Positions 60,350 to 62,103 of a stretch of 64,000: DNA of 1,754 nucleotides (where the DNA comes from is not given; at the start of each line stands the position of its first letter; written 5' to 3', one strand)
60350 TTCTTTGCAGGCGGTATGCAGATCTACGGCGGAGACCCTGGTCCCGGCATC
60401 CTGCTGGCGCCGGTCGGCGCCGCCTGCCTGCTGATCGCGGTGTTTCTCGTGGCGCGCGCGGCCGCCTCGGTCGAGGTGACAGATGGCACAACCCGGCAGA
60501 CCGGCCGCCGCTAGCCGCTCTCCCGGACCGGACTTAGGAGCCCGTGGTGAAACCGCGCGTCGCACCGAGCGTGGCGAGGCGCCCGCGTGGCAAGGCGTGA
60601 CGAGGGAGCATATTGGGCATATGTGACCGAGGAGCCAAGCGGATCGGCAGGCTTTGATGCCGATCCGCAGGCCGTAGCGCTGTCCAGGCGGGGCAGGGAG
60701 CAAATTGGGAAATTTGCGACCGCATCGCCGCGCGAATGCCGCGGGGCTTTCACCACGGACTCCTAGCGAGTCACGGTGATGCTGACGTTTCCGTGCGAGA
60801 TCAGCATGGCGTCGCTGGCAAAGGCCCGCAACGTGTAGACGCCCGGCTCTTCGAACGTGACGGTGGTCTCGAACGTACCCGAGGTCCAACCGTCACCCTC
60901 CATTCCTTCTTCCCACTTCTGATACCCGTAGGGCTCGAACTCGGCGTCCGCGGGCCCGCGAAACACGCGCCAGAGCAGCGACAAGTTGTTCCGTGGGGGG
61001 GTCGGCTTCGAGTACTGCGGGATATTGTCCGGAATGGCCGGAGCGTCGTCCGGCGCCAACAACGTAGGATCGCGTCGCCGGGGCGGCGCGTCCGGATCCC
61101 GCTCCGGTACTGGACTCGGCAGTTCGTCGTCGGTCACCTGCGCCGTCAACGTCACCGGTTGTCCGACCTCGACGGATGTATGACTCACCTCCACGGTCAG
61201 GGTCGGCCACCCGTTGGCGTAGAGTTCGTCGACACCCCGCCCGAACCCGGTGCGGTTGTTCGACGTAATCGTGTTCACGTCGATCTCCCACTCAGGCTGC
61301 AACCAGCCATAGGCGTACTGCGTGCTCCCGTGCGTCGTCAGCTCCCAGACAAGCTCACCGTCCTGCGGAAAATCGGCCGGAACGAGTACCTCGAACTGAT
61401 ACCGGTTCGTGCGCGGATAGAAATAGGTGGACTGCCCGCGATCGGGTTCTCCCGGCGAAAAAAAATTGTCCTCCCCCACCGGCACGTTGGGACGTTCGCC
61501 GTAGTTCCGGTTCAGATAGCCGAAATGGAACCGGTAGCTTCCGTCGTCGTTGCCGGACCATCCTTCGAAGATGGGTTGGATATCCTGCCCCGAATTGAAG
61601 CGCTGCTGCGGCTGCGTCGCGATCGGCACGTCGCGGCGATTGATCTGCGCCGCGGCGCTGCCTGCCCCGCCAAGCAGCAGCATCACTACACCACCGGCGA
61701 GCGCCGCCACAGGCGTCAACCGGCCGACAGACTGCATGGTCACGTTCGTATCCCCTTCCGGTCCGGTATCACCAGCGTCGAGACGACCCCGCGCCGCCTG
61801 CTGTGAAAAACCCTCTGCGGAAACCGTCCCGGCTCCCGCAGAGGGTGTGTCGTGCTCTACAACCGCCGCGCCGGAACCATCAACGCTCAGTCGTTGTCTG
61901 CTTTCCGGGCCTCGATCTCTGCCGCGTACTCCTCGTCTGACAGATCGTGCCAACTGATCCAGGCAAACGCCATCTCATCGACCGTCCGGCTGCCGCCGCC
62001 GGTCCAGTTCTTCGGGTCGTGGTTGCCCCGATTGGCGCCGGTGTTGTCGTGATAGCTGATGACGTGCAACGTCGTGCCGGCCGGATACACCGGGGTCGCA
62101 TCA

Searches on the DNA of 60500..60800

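Call 26: search_rna_families(source=window, start=60500, end=60800, threshold=evalue, max_evalue=10)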
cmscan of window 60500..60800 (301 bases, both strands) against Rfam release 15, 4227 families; matches with E-value up to 10: 2.
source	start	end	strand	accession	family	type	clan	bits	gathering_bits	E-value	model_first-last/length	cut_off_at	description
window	60720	60784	-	RF04050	mir-2072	Gene; miRNA;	-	16.6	100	1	9-58/67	no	mir-2072 microRNA precursor family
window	60613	60710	+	RF02145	MEG8_1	Gene; lncRNA;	-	10.8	70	3.1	1-97/97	no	Maternally expressed 8 exon 1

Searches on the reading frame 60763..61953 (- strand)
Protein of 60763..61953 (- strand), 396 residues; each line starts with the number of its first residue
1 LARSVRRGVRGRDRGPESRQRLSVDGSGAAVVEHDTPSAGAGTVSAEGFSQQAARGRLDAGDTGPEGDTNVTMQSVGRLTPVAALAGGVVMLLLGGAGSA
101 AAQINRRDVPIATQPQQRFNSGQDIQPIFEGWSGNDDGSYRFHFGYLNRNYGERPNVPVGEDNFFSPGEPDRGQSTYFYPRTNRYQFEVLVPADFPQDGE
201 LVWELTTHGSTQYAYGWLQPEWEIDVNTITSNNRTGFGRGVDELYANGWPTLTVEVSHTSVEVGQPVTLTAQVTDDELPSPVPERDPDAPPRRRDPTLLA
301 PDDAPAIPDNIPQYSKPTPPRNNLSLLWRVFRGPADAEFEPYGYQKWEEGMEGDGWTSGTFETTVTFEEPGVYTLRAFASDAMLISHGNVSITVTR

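Call 12: search_protein_families(library=pfam, proteins=[window:60763-61953:-])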
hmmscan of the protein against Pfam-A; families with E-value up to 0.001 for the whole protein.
window:60763-61953:- (396 aa): 1 family
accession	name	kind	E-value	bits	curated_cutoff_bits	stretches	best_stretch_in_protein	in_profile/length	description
PF00801.26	PKD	-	0.00027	21.3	23.5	0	252-275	2-26/80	PKD domain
